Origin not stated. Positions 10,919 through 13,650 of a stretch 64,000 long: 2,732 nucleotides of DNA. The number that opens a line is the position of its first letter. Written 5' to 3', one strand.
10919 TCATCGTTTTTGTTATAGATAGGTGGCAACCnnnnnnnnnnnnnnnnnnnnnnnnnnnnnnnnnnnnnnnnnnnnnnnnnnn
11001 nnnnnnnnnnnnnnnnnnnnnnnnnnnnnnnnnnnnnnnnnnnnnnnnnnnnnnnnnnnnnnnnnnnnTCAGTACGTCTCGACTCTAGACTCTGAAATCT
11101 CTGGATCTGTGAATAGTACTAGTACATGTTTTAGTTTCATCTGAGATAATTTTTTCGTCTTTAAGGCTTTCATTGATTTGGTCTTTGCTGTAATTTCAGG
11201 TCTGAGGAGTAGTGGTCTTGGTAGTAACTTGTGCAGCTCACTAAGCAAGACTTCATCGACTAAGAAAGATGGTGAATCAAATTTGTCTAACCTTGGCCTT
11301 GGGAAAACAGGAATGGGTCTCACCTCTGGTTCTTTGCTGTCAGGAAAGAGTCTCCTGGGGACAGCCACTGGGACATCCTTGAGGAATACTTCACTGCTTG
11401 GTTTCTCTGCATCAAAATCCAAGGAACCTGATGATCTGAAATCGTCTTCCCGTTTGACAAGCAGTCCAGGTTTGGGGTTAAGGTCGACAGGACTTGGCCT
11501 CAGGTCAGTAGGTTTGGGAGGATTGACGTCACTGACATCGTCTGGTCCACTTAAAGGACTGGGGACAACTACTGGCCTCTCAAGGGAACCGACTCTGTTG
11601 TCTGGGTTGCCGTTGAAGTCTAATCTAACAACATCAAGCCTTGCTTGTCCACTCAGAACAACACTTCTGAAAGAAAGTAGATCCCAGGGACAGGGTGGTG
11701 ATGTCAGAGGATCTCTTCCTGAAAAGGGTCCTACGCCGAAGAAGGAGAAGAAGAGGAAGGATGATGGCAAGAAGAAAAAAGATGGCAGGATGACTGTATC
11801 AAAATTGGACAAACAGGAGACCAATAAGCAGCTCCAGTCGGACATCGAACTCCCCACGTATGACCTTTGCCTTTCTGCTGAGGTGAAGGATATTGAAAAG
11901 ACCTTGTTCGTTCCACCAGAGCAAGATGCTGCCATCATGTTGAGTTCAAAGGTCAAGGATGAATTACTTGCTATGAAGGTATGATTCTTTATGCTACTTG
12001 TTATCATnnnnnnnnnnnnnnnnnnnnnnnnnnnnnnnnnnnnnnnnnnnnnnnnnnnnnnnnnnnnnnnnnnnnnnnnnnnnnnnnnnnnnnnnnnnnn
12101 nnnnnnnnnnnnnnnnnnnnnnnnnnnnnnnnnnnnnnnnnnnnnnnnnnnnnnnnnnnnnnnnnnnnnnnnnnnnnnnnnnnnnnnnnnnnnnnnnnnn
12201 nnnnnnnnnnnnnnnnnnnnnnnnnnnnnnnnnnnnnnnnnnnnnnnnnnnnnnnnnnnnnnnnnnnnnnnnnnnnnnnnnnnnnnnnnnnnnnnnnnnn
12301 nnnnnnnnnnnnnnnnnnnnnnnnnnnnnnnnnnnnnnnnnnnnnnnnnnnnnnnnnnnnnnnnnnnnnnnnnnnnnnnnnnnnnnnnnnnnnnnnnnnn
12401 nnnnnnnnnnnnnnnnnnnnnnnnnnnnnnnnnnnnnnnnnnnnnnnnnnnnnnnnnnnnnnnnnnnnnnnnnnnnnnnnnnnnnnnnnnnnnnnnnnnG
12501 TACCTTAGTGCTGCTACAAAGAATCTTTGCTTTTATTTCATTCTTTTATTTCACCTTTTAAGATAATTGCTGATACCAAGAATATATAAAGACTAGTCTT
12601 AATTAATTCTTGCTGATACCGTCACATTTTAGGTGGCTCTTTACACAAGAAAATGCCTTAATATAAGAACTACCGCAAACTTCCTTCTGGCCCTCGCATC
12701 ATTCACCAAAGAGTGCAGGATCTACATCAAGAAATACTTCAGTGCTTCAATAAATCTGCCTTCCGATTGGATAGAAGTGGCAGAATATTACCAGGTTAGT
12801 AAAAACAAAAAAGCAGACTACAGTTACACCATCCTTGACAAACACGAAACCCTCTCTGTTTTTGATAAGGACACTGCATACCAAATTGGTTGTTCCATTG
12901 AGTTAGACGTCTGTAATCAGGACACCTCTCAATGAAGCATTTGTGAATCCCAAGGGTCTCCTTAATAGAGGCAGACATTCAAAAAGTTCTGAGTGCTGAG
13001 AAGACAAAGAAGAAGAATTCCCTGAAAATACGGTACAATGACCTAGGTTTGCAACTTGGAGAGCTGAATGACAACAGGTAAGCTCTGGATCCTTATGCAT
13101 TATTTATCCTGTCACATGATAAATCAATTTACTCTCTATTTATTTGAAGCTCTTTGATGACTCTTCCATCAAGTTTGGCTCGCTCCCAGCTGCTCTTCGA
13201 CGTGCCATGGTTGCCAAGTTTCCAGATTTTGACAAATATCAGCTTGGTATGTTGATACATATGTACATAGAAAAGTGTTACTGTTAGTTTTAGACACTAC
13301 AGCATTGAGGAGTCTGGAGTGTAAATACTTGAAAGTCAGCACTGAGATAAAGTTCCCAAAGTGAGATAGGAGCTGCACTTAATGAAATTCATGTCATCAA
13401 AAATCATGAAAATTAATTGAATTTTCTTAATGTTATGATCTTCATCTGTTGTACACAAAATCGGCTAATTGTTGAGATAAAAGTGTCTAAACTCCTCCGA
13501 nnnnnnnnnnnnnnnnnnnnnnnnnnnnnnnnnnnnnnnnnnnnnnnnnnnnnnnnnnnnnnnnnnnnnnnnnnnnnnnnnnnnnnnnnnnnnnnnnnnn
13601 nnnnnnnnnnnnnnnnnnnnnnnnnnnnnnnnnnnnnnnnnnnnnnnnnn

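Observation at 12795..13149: Candidate 107-nt cassette exon incompatible with the TEP1 frame; its acceptor is provided by a MITE fragment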

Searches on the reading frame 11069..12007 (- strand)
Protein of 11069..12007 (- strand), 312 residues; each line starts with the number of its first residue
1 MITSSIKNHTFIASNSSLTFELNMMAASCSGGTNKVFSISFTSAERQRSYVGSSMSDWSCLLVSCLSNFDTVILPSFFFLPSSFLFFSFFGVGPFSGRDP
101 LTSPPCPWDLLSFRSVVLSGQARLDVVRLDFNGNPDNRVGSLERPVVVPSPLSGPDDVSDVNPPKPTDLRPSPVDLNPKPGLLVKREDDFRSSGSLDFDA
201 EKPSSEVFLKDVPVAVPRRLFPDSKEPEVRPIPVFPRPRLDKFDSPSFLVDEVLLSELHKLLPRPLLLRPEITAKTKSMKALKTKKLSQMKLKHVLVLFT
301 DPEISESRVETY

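Call 35: find_encoding_contigs(protein=window:11069-12007:-, flank=3000, max_places=3)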
Protein window:11069-12007:- (312 aa): no gene with exactly this product is on record in the collection.

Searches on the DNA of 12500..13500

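Call 17: search_rna_families(source=window, start=12500, end=13500, threshold=evalue, max_evalue=1)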
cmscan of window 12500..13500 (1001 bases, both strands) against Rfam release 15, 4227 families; matches with E-value up to 1: 1.
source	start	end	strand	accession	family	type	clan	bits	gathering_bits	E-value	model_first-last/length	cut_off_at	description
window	12670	12731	-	RF01125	sR4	Gene; snRNA; snoRNA; CD-box;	-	15.7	50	0.84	1-56/56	no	Small nucleolar RNA sR4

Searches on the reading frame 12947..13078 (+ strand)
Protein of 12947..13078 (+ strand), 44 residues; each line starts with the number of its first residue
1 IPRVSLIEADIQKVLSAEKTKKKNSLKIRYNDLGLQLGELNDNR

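Call 24: search_protein_representatives(protein=window:12947-13078:+)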
Query: 44 residues. Proteins with E-value up to 0.001 (for the whole library): 1; up to 1e-10: 0; up to 1e-30: 0. The best 1 are listed.
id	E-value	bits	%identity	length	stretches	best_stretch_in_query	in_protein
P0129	3.1e-05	39.8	33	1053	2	10-44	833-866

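Call 27: search_protein_families(library=pfam, proteins=[P0129], max_evalue=0.01)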
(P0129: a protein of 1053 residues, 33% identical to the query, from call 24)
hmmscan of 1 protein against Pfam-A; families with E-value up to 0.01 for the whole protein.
P0129 (1053 aa): 23 families
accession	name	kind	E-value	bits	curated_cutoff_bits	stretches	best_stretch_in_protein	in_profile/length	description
PF13424.12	TPR_12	-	2e-119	390.4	30.1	9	585-660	3-76/77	Tetratricopeptide repeat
PF13374.12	TPR_10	-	4.3e-92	300.3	27.5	10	584-627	1-42/42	Tetratricopeptide repeat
PF00515.34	TPR_1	-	4.2e-65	213.5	27.8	10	585-615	1-31/34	Tetratricopeptide repeat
PF13181.12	TPR_8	-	1.3e-60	196.9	25.7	9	585-615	1-31/34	Tetratricopeptide repeat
PF07719.23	TPR_2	-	1e-45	150.5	27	7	586-614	2-30/34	Tetratricopeptide repeat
PF24885.1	TPR_NPHP3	-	2.9e-44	151.7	100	7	771-924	63-214/239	Nephrocystin-3 TPR domain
PF13176.12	TPR_7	-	5.5e-28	95.1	27.9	2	588-616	2-30/36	Tetratricopeptide repeat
PF13431.12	TPR_17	-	2.2e-21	74.7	24.4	0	889-914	9-34/34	Tetratricopeptide repeat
PF13371.12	TPR_9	-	4.3e-14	52.7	35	0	689-738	11-50/73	Tetratricopeptide repeat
PF13174.12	TPR_6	-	1.4e-12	47.8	26.3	0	1030-1050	5-25/33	Tetratricopeptide repeat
PF13432.12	TPR_16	-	2e-12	47.8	32.7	2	591-658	3-60/65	Tetratricopeptide repeat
PF01535.26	PPR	-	4.3e-12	45.9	25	0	587-609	2-24/31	PPR repeat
PF13428.12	TPR_14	-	3.3e-10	40.1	23.5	0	592-613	8-29/44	Tetratricopeptide repeat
PF13429.12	TPR_15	-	7.9e-10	39.1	26.2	0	582-616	211-245/280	Tetratricopeptide repeat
PF13414.12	TPR_11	-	1e-06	28.7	26.8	0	682-731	3-42/42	TPR repeat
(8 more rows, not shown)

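Call 28: search_protein_families(library=pfam, proteins=[window:12947-13078:+], max_evalue=10)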
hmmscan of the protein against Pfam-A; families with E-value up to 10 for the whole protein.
seq(44 aa): 0 families
